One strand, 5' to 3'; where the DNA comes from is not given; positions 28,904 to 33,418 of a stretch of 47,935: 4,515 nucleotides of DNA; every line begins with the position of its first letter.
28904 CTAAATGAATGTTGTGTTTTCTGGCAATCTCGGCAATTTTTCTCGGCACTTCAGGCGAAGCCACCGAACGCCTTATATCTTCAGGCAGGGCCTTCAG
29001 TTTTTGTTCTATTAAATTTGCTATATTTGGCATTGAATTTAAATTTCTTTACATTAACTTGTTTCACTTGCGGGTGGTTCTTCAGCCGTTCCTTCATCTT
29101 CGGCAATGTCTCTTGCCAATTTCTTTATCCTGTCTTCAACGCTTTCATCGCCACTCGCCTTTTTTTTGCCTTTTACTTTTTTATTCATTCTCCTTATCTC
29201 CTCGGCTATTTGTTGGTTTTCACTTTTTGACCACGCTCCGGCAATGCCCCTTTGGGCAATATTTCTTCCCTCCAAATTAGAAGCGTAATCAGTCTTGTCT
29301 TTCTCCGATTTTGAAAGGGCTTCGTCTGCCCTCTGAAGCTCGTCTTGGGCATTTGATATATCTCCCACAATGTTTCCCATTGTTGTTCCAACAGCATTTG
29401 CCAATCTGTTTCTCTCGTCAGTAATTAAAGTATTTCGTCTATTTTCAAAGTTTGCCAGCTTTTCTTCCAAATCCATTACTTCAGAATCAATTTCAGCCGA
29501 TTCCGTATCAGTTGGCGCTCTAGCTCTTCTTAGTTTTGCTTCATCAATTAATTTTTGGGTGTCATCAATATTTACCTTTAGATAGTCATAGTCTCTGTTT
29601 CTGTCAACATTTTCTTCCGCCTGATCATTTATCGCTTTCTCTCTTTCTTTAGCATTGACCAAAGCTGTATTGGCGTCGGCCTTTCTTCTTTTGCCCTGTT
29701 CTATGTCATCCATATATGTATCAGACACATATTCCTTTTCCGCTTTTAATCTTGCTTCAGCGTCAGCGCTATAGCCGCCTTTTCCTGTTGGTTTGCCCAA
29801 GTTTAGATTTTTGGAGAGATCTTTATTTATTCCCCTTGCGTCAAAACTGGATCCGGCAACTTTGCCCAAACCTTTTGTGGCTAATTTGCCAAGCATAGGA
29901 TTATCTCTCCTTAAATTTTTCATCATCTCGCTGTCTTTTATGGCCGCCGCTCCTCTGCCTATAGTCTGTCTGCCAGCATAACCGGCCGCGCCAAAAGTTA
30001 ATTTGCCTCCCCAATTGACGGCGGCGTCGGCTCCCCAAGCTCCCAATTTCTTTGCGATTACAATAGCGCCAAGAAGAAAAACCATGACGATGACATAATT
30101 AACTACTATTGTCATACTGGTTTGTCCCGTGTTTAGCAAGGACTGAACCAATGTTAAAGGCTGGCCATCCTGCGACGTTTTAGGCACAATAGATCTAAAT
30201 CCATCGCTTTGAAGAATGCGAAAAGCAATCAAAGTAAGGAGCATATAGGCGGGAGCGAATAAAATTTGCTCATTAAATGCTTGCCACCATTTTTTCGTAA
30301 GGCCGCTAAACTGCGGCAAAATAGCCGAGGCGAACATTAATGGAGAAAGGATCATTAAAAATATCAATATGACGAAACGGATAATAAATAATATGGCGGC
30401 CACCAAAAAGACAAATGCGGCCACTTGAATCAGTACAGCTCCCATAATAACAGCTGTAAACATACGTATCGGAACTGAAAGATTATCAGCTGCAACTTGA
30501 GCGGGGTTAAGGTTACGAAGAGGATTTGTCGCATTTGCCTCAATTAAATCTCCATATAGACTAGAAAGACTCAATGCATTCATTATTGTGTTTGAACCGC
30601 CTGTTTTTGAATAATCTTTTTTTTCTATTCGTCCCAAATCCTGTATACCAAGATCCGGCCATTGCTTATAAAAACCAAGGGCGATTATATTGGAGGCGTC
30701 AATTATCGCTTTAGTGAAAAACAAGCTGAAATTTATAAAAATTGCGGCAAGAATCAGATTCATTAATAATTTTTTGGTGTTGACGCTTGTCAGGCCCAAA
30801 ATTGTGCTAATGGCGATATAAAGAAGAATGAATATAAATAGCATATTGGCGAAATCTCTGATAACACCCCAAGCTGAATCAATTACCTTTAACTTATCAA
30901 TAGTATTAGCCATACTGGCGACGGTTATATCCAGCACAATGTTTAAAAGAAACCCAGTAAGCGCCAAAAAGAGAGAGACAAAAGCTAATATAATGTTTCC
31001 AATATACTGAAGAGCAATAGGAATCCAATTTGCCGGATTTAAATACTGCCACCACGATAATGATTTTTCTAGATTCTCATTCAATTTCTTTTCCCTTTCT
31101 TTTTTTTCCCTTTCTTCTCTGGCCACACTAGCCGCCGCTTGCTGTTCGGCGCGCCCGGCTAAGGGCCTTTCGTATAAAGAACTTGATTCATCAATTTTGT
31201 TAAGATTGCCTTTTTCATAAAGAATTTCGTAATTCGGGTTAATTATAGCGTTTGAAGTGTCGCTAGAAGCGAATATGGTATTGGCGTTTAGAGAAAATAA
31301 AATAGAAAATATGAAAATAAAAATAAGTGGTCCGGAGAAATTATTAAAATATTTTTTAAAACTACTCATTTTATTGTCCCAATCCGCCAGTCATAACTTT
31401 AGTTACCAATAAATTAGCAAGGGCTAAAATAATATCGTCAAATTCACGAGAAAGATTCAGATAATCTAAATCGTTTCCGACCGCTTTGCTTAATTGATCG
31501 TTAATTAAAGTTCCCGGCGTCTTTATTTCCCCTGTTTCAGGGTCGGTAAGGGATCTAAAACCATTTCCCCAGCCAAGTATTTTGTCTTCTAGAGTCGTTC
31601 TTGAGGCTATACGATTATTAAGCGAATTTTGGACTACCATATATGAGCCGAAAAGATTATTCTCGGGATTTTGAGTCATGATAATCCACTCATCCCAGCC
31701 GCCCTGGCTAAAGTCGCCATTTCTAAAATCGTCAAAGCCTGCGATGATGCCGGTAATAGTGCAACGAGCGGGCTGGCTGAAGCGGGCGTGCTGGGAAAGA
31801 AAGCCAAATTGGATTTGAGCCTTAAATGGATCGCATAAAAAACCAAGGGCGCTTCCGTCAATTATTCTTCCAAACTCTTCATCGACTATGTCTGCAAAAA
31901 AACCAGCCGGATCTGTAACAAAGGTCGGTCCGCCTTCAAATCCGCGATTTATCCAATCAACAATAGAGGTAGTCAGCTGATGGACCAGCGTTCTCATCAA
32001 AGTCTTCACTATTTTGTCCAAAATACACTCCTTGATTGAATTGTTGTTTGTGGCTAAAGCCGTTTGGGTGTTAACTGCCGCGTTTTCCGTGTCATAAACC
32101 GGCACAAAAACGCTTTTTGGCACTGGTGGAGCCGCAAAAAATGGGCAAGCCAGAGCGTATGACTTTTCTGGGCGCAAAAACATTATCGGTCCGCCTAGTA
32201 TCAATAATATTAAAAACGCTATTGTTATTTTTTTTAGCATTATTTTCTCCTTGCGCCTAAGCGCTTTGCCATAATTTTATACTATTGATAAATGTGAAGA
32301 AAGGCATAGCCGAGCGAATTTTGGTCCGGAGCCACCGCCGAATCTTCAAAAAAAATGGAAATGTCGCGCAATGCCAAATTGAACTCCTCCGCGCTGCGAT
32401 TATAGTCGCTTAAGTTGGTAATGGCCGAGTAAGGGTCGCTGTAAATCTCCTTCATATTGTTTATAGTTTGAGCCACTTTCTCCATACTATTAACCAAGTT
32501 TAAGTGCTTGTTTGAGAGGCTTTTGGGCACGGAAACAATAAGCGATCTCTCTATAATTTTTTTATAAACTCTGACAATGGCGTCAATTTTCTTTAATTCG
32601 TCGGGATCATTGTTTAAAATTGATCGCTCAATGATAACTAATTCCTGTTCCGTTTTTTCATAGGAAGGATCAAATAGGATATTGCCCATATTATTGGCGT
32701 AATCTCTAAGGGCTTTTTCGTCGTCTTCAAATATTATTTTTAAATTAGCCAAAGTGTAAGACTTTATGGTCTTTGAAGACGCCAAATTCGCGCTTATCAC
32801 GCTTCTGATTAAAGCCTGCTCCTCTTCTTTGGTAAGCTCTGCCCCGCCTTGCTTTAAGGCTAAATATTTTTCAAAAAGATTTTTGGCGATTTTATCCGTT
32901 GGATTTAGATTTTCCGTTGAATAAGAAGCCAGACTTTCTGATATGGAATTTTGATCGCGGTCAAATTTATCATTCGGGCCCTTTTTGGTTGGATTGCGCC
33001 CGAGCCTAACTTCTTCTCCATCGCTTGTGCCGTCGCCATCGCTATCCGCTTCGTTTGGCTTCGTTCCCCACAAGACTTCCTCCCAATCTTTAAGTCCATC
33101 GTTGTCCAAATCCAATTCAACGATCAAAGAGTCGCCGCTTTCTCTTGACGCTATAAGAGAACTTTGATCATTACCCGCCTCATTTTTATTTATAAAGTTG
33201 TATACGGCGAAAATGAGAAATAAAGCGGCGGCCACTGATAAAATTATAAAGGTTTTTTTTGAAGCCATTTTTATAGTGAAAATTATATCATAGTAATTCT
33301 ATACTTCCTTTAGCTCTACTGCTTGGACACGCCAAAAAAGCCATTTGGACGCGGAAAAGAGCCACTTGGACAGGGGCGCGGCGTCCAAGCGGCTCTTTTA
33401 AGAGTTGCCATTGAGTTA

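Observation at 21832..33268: Eleven-gene T4SS-like operon with only four recognisable parts and no DNA-transfer module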

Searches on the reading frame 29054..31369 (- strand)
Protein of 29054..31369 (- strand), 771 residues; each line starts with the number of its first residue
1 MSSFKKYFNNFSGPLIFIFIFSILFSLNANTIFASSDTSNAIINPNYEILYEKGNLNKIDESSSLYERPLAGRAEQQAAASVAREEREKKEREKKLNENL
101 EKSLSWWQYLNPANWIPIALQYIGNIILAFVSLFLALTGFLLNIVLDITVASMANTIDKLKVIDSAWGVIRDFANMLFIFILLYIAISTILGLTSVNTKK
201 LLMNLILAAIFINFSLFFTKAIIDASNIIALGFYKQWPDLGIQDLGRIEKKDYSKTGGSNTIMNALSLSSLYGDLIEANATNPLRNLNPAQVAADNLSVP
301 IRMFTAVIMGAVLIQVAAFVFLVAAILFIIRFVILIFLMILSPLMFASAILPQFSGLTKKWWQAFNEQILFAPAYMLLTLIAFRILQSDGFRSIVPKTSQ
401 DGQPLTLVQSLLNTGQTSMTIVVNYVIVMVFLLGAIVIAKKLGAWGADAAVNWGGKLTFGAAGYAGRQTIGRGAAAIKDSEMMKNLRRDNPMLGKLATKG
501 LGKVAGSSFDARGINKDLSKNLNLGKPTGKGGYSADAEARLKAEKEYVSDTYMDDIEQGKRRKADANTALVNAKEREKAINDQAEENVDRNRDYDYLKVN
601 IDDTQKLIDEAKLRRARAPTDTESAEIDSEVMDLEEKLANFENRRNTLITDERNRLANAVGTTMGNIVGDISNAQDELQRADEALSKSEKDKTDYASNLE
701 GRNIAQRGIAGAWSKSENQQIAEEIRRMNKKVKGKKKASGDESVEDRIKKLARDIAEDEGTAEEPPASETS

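Call 4: search_protein_families(library=pfam, proteins=[window:29054-31369:-], max_evalue=0.1)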
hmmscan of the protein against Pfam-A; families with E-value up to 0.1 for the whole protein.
window:29054-31369:- (771 aa): 0 families

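Call 6: search_protein_families(library=ncbifam, proteins=[window:29054-31369:-], max_evalue=0.1)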
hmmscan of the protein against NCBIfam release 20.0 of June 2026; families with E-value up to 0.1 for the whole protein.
window:29054-31369:- (771 aa): 0 families
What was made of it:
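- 29054..31369 (-): g9, 771 aa. 'Extended' VirB6/TrbL-like polytopic membrane protein with a hydrophilic, charged C-terminal region of about 330 aa. No direct Pfam or NCBIfam hit (calls 4, 6).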

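Call 30: search_solved_structures(query=A2, max_evalue=1)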
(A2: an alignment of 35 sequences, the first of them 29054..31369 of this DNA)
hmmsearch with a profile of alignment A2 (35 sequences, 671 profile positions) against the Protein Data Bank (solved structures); distinct sequences matched with E-value up to 1: 33.
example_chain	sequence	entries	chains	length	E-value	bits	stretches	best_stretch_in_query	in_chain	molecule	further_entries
7wkk_I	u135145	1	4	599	0.0025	19.7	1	366-604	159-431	MGC84997 protein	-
9v75_A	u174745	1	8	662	0.075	14.8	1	371-628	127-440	Biofilm formation protein PslE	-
9v6l_A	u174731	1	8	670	0.077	14.8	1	371-628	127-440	Biofilm formation protein PslE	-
6tik_C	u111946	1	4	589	0.077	14.8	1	411-623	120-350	Capsid protein,Putative adhesin/invasin,Capsid protein,Factor H-binding protein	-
9glc_BC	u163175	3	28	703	0.085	14.7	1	513-628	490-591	Splicing factor proline/glutamine rich (polypyrimidine tract binding protein associated)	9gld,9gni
5a2u_A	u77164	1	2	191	0.093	14.5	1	409-530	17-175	COMPLEMENT REGULATOR ACQUIRING PROTEIN 1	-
8tzk_E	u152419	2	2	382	0.11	14.3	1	437-642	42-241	Peptidase M23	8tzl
9ijj_A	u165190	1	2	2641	0.11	14.2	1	514-621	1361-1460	Cilia and flagella associated protein 46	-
1w33_A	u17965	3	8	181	0.12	14.2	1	418-530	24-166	BBCRASP-1 | COMPLEMENT REGULATOR-ACQUIRING SURFACE PROTEIN 1 (CRASP-1)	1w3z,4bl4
7nsu_D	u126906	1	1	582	0.19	13.5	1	520-667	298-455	Colicin-E9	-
9spj_L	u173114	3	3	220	0.2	13.4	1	353-429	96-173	60S ribosomal protein L10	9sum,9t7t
6uxv_C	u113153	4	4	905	0.25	13.1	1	464-609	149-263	SWI/SNF chromatin-remodeling complex subunit SNF5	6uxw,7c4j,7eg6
6wxh_D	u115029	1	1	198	0.34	12.7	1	435-589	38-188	Colicin-E1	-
7egm_C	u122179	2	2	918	0.36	12.6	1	464-609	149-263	SWI/SNF chromatin-remodeling complex subunit SNF5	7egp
4tko_B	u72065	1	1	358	0.4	12.4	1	452-606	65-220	EmrA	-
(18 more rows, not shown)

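Call 33: search_protein_families(library=pfam, alignment_id=A2, max_evalue=0.05)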
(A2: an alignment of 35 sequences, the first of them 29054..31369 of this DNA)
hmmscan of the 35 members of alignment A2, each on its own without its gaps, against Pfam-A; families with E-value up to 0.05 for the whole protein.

A. member 1, window:29054-31369:- (771 aa): 0 families

B. families by the number of members that match (of 35 scanned): 10 families
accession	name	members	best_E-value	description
PF04610.19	TrbL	6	1.9e-07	TrbL/VirB6 plasmid conjugal transfer protein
PF24287.1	DUF7475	2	0.0031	Family of unknown function (DUF7475)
PF13488.11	Gly-zipper_Omp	1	0.00098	Glycine zipper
PF06897.17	DUF1269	1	0.0016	Protein of unknown function (DUF1269)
PF13441.11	Gly-zipper_YMGG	1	0.0036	YMGG-like Gly-zipper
PF04568.17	IATP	1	0.016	Mitochondrial ATPase inhibitor, IATP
PF09787.14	Golgin_A5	1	0.029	Golgin subfamily A member 5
PF16471.10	JIP_LZII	1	0.035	JNK-interacting protein leucine zipper II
PF24531.2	ANC1_spectrin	1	0.044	Nuclear anchorage protein 1, spectrin repeat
PF01616.22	Orbi_NS3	1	0.047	Orbivirus NS3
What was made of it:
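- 29054..31369 (-): PF04610 TrbL hits 6/35 orthologues, best E 1.9e-7 (call 33).
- Checked: It hits 6 of 35 orthologues, best E 1.9e-7 (call 33).
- TrbL hits 6/35 orthologues of g9 (call 33).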

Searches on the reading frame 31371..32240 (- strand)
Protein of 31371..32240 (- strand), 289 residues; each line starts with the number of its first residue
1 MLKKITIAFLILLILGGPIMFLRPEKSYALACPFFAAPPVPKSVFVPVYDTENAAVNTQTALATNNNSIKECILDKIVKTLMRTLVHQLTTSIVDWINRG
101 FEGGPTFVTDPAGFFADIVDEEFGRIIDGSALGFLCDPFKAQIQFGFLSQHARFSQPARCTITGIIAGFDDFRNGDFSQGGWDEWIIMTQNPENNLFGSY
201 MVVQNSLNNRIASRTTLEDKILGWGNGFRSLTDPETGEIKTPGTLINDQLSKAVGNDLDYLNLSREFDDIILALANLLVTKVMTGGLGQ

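Call 4: search_protein_families(library=pfam, proteins=[window:31371-32240:-], max_evalue=0.1)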
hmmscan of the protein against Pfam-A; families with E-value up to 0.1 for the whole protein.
window:31371-32240:- (289 aa): 1 family
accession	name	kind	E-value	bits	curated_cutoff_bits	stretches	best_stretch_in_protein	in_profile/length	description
PF09217.15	EcoRII-N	-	0.096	12.9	25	0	208-236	73-101/154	Restriction endonuclease EcoRII, N-terminal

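Call 6: search_protein_families(library=ncbifam, proteins=[window:31371-32240:-], max_evalue=0.1)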
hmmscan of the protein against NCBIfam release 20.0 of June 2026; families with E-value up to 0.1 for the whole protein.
window:31371-32240:- (289 aa): 0 families

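Call 24: search_protein_families(library=pfam, alignment_id=A1, max_evalue=0.01)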
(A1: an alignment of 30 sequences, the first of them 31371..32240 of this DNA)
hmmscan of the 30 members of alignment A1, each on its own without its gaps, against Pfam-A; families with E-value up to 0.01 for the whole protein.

A. member 1, window:31371-32240:- (289 aa): 0 families

B. families by the number of members that match (of 30 scanned): 7 families
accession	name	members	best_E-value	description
PF22633.2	F5_F8_type_C_2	5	2.7e-12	NedA-like, galactose-binding domain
PF00754.31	F5_F8_type_C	5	4e-08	F5/8 type C domain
PF16403.11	Bact_surface_Ig-like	1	1e-19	Bacterial surface protein, Ig-like domain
PF18795.7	HSM3_N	1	0.0018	DNA mismatch repair protein HSM3, N terminal domain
PF00801.26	PKD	1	0.0019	PKD domain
PF25014.1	NET2A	1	0.0052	NET2A-like domain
PF18911.6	PKD_4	1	0.0081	PKD domain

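Call 25: search_solved_structures(query=A1, max_evalue=1)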
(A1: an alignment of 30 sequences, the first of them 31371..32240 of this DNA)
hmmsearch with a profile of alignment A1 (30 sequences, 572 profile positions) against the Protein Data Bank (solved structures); distinct sequences matched with E-value up to 1: 1.
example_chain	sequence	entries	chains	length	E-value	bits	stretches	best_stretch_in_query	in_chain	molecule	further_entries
8qca_E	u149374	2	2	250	0.028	16.6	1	310-483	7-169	Superkiller protein 7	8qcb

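Call 44: find_homologous_proteins(query=window:31371-32240:-, max_evalue=0.00001)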
Query window:31371-32240:- (289 aa): 33 proteins with E <= 0.00001 among 1467 candidates.
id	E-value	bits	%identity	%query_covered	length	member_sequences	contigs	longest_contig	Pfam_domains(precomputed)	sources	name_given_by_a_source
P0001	1.8e-192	656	100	100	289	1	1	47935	-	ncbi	-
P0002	5.1e-91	323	53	97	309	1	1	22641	-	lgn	-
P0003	2.1e-89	318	52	97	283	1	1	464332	-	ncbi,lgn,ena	ncbi:MAG: hypothetical protein WCO79_00195 [bacterium]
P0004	2.1e-89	318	51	99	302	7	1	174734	-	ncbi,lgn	-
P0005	5.5e-88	313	52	92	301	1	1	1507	-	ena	-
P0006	2.4e-87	311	51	91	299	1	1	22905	-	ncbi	-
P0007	2.7e-86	308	52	97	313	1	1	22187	-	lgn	-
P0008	1.5e-85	305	51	93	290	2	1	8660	-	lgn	-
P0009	2.7e-85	304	50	97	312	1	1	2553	-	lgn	-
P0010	2.9e-85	304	50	97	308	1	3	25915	-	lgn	-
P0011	4.3e-85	304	57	84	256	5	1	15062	-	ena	-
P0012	5.9e-85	303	49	99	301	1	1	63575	-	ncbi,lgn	-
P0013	6.5e-85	303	49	98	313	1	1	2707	-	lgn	-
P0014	1.1e-83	299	49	98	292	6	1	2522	-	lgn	-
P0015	1.9e-83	298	49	98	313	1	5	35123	-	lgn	-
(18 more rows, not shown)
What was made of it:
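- The window is a whole contig, so nothing beyond it can be read (call 44).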

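Call 54: predict_structure(alignment_id=A8)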
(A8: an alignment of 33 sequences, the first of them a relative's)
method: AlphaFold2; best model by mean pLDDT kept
length: 289 residues; sequences in the alignment: 33
mean_pLDDT: 61.1   pTM: 0.26
mean pLDDT of the five models: 61.1, 57.0, 56.4, 54.5, 51.6
residues with pLDDT >= 90: 1; 70-90: 81; 50-70: 151; < 50: 56
segments of 3 or more residues with pLDDT < 50: 40-47, 104-108, 122-124, 132-134, 137-160
pLDDT, mean of each block of 10 residues (from residue 1): 82 81 57 53 42 53 55 66 70 69 47 52 51 49 42 42 55 68 72 70 73 69 57 65 60 59 66 81 68
secondary structure, 60 per line:
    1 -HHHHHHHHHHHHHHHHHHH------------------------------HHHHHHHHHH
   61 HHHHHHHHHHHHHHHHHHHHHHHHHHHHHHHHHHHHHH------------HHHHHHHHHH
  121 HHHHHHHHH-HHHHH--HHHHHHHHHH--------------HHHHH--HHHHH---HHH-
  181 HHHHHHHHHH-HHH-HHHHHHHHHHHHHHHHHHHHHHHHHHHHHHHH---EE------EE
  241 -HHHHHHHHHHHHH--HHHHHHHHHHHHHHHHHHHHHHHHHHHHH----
elements in order: H2-20 H51-98 H111-129 H131-135 H138-147 H162-166 H169-173 H181-190 H196-227 H242-254 H257-285
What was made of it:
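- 31371..32240 (-): g10, 289 aa. Exported protein made only of a conserved, unannotated core domain. It has two invariant Cys and the motif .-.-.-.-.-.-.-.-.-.. Orthologues add variable C-terminal binding domains. The AF2 model is poor (pLDDT 61) and its DSSP assignment is almost all helix (call 54).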

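Call 58: fold_search(model_id=the predicted structure, library=pdb)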
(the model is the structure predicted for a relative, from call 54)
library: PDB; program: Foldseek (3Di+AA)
matches with E <= 10: 1; with E <= 0.001: 0
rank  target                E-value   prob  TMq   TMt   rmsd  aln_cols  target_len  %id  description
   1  8i7o_Fb               6.8e+00  0.03  0.18  0.16  44.3       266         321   13  In situ structure of axonemal doublet microtubules in mouse sperm with 16-nm repeat (released 2023-10-11)
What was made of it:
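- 31371..32240 (-): Foldseek found nothing (call 58).
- Tried and rejected: The AF2 model of g10 from 33 sequences was poor (pLDDT 61) and Foldseek was empty (calls 54, 58).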

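Call 86: search_protein_representatives(alignment_id=A8)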
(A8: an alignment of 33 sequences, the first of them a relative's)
Query: 33 sequences, 423 profile positions. Proteins with E-value up to 0.001 (for the whole library): 6030; up to 1e-10: 5128; up to 1e-30: 3156. The best 150 are listed.
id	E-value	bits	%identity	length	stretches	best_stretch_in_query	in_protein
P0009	7.9e-145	499.5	-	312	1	1-297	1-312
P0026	6.5e-134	463.5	-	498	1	9-422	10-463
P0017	1.2e-131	456.0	-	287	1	1-293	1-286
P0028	1.4e-114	399.8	-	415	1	17-405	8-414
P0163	2.1e-114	399.2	-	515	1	11-422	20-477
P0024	1.2e-113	396.8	-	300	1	1-297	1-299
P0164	1.3e-113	396.7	-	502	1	15-421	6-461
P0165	7.1e-113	394.2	-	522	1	25-419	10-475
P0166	2.2e-112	392.6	-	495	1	19-421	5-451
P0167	1.4e-111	390.0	-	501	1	21-421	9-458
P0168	5.6e-109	381.4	-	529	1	38-420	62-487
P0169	1.2e-108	380.3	-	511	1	22-421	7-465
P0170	2.8e-108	379.1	-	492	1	48-421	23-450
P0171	5.7e-107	374.8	-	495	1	58-422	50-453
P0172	1.9e-105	369.7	-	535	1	53-420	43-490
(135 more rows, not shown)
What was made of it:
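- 31371..32240 (-): The family has 6030 50%-identity cluster representatives at E<=1e-3 (call 86).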

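Call 88: search_solved_structures(query=A11, max_evalue=1)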
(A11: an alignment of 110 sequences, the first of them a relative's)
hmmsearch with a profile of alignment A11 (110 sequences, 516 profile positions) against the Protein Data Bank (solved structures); distinct sequences matched with E-value up to 1: 3.
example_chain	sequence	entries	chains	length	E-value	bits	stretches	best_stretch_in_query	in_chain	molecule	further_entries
8qca_E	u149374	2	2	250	0.0011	21.2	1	301-403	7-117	Superkiller protein 7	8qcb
8qcf_L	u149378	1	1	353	0.002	20.4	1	301-403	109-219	Superkiller protein 7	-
5g06_P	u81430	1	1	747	0.0051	19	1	301-403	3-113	SUPERKILLER PROTEIN 7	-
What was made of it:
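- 31371..32240 (-): No Pfam, NCBIfam or PDB match for the core (calls 4, 6, 24, 25, 88).
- Tried and rejected: A deeper 110-sequence g10 profile hit only a low-complexity stretch of Ski7 (call 88).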

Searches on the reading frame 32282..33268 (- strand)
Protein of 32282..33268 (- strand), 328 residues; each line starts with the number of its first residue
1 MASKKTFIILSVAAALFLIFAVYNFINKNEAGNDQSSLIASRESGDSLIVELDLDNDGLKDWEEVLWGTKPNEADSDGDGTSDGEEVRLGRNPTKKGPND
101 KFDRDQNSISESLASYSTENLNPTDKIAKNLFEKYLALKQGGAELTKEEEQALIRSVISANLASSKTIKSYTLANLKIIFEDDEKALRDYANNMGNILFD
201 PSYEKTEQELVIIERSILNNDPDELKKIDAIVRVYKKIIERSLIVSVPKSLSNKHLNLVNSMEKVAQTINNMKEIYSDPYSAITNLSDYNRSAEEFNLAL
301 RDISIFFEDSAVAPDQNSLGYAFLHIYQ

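Call 5: search_protein_families(library=pfam, proteins=[window:32282-33268:-], max_evalue=0.01)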
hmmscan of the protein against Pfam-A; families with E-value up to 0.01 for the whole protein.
window:32282-33268:- (328 aa): 1 family
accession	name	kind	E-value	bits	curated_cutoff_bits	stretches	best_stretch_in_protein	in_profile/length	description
PF18884.5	TSP3_bac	-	1.9e-09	37.6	25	1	75-95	1-21/22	Bacterial TSP3 repeat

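Call 38: search_solved_structures(query=A6, max_evalue=1)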
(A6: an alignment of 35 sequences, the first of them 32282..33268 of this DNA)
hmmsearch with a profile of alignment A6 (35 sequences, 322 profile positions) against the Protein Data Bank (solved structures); distinct sequences matched with E-value up to 1: 7.
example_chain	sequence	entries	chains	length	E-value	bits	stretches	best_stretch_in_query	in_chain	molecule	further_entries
7c7u_A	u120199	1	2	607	6.8e-05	25.5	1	26-102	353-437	Biofilm-associated surface protein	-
7c7r_B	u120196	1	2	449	0.00029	23.4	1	26-96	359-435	Biofilm-associated surface protein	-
7m5t_A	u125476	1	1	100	0.26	13.7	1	252-297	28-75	De novo designed protein 0515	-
3wr0_A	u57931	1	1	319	0.37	13.2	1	5-53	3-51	Endoglucanase A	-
3vgi_A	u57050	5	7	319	0.37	13.2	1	5-53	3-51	Endoglucanase A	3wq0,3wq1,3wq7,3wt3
3wxp_A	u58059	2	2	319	0.37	13.2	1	5-53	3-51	Endoglucanase A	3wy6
2k0j_A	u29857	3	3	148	0.87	12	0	49-92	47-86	calmodulin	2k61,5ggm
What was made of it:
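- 32282..33268 (-): g11, 328 aa. First gene of the block: N-terminal membrane anchor, TSP3-type calcium-binding repeats, then an unassigned domain of about 200 aa. A PDB profile hit to Bap covers the TSP3 stretch only, E 6.8e-5 (call 38).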

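Call 79: search_protein_families(library=pfam, alignment_id=A6, max_evalue=0.01)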
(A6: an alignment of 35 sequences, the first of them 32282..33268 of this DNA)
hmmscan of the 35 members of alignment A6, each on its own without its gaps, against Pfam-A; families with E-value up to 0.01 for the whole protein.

A. member 1, window:32282-33268:- (328 aa): 1 family
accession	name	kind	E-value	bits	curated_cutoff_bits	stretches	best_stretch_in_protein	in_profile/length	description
PF18884.5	TSP3_bac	-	1.9e-09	37.6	25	1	75-95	1-21/22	Bacterial TSP3 repeat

B. families by the number of members that match (of 35 scanned): 2 families
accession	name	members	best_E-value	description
PF18884.5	TSP3_bac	18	2.8e-10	Bacterial TSP3 repeat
PF24622.1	TMP_4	1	0.0028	Tape measure protein domain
